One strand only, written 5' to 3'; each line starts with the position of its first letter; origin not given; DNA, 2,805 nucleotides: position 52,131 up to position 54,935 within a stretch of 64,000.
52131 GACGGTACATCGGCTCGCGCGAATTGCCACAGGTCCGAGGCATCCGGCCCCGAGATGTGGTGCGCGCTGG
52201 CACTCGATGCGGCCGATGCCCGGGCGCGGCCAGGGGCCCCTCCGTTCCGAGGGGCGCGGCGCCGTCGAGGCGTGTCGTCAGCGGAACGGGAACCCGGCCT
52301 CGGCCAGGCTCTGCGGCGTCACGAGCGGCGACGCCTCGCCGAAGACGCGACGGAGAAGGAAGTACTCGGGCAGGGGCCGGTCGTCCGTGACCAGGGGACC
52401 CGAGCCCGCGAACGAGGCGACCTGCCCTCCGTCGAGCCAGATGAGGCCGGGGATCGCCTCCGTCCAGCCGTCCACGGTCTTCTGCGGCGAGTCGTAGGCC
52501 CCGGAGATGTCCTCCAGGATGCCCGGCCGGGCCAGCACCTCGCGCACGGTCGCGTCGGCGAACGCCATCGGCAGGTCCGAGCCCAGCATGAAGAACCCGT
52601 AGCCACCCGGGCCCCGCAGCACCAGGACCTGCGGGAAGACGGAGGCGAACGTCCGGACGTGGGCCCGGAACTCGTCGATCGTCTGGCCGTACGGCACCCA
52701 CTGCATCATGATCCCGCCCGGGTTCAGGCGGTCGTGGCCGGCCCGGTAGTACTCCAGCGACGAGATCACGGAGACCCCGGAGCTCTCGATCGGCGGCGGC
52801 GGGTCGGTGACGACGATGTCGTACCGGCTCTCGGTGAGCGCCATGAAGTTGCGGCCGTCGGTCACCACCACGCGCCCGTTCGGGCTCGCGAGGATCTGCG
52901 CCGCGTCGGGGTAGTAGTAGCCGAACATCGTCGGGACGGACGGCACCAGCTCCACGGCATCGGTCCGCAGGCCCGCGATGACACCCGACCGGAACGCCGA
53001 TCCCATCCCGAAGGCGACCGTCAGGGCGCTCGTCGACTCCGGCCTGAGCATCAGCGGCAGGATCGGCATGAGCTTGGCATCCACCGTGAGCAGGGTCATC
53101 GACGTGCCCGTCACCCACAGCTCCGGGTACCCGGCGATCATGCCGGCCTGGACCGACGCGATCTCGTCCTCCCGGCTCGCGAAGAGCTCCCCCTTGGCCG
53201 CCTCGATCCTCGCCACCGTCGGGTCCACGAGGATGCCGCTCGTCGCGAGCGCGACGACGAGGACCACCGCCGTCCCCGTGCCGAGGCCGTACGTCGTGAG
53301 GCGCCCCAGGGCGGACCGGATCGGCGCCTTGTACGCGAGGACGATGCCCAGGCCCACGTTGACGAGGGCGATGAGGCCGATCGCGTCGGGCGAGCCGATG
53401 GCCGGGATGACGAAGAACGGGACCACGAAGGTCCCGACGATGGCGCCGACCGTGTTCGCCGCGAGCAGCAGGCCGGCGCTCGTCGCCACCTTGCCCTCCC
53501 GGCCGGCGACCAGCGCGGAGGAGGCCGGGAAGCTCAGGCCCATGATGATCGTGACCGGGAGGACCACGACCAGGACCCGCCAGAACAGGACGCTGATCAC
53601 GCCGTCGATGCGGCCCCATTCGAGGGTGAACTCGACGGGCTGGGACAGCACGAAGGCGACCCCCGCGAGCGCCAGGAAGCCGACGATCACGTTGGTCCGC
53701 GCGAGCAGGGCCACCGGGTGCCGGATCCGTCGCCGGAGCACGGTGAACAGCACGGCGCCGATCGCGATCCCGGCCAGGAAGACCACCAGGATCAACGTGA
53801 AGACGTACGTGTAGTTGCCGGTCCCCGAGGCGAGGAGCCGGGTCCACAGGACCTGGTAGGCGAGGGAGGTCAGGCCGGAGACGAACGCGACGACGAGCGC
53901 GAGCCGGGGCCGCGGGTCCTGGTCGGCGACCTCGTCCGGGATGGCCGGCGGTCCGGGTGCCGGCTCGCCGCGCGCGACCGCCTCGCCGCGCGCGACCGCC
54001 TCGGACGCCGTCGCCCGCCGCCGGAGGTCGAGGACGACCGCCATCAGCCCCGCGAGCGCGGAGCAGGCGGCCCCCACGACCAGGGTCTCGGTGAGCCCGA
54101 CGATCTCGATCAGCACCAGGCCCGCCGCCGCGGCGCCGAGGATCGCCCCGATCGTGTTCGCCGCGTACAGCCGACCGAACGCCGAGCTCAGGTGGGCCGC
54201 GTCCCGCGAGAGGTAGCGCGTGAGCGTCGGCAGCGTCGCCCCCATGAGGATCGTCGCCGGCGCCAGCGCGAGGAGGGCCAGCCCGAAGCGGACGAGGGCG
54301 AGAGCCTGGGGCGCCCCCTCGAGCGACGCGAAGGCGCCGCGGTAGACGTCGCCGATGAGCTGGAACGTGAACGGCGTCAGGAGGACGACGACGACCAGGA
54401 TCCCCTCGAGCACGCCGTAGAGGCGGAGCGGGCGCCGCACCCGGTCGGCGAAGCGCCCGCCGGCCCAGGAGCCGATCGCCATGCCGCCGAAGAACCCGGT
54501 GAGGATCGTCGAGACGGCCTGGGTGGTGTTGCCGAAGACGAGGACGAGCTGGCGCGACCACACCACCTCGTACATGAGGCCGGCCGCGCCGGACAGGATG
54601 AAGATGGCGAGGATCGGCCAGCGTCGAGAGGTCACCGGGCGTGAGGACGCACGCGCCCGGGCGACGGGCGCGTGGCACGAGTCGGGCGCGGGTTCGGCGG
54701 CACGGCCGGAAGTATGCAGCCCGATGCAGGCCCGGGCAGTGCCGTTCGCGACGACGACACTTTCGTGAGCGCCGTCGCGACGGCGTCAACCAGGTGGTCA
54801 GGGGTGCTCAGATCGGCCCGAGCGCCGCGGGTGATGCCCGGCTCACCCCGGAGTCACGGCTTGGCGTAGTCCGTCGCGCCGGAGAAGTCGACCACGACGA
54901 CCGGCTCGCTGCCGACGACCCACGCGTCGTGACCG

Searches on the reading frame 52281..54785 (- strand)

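Call 67: search_protein_families(library=pfam, proteins=[window:52281-54785:-], max_evalue=0.0001)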
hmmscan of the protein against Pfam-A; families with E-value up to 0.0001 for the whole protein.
window:52281-54785:- (835 aa): 1 family
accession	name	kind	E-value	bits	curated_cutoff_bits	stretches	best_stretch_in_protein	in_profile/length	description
PF07690.21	MFS_1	-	2.2e-10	40.4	33.4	1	72-452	15-347/347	Major Facilitator Superfamily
